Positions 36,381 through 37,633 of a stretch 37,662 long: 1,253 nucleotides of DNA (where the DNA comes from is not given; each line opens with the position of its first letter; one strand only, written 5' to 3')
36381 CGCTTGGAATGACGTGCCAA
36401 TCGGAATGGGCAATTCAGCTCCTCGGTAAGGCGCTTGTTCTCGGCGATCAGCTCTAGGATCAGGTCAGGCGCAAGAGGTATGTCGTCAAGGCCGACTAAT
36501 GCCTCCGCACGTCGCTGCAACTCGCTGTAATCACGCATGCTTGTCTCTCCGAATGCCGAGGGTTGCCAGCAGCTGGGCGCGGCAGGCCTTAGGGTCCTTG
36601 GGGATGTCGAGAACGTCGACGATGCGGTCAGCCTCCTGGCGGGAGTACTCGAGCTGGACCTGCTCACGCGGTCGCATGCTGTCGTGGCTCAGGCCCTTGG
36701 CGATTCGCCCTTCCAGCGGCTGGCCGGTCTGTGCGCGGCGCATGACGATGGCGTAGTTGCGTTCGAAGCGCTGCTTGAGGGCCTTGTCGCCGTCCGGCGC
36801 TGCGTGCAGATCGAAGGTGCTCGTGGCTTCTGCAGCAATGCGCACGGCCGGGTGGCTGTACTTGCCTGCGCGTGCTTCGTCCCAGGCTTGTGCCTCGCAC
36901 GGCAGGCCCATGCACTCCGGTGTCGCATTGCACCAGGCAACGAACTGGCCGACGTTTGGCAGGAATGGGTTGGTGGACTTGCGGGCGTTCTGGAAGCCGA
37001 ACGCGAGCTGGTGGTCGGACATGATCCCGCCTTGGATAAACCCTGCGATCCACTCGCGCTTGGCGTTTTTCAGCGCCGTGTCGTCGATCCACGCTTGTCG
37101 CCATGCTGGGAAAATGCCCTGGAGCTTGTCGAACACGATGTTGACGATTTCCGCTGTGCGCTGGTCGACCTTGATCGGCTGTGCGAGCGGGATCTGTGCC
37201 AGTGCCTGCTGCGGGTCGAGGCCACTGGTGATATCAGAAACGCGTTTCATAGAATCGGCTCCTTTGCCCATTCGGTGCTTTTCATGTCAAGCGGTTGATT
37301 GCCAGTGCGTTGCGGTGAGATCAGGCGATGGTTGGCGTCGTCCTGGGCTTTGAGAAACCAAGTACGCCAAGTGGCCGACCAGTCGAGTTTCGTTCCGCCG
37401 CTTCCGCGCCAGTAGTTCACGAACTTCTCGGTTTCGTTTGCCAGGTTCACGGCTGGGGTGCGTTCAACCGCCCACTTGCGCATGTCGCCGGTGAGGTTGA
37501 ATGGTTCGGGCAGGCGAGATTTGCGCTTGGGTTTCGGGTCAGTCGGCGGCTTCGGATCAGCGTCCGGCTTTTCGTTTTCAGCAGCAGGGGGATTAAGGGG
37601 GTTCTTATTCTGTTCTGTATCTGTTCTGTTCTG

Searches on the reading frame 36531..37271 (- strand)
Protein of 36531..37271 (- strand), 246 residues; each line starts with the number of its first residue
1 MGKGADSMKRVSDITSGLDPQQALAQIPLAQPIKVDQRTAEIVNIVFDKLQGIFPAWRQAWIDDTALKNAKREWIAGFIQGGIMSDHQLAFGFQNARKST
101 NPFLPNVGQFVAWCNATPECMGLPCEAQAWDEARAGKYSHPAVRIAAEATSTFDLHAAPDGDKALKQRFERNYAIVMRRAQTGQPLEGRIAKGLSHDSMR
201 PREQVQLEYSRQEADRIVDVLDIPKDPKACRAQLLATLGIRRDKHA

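Call 10: search_protein_families(library=phrogs, proteins=[window:36531-37271:-])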
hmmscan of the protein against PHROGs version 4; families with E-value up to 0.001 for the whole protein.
window:36531-37271:- (246 aa): 2 families
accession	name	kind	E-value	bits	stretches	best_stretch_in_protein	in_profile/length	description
phrog_109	-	DNA, RNA and nucleotide metabolism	3.4e-43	149.3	1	18-206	11-213/236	P-like helicase loader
phrog_17600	-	unknown function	0.00044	21.4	1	37-91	34-87/89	-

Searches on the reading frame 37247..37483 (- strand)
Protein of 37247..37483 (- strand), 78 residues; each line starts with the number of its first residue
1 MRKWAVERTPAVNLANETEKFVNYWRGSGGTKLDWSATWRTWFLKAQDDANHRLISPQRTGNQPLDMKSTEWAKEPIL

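Call 10: search_protein_families(library=phrogs, proteins=[window:37247-37483:-])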
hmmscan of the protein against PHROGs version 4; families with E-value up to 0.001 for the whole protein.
window:37247-37483:- (78 aa): 2 families
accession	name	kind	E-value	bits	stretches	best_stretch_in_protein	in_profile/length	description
phrog_1408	-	DNA, RNA and nucleotide metabolism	2.4e-08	34.8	1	1-75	207-284/302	replication initiation protein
phrog_3992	-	DNA, RNA and nucleotide metabolism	2.1e-07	31.8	1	2-51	225-277/345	primosomal protein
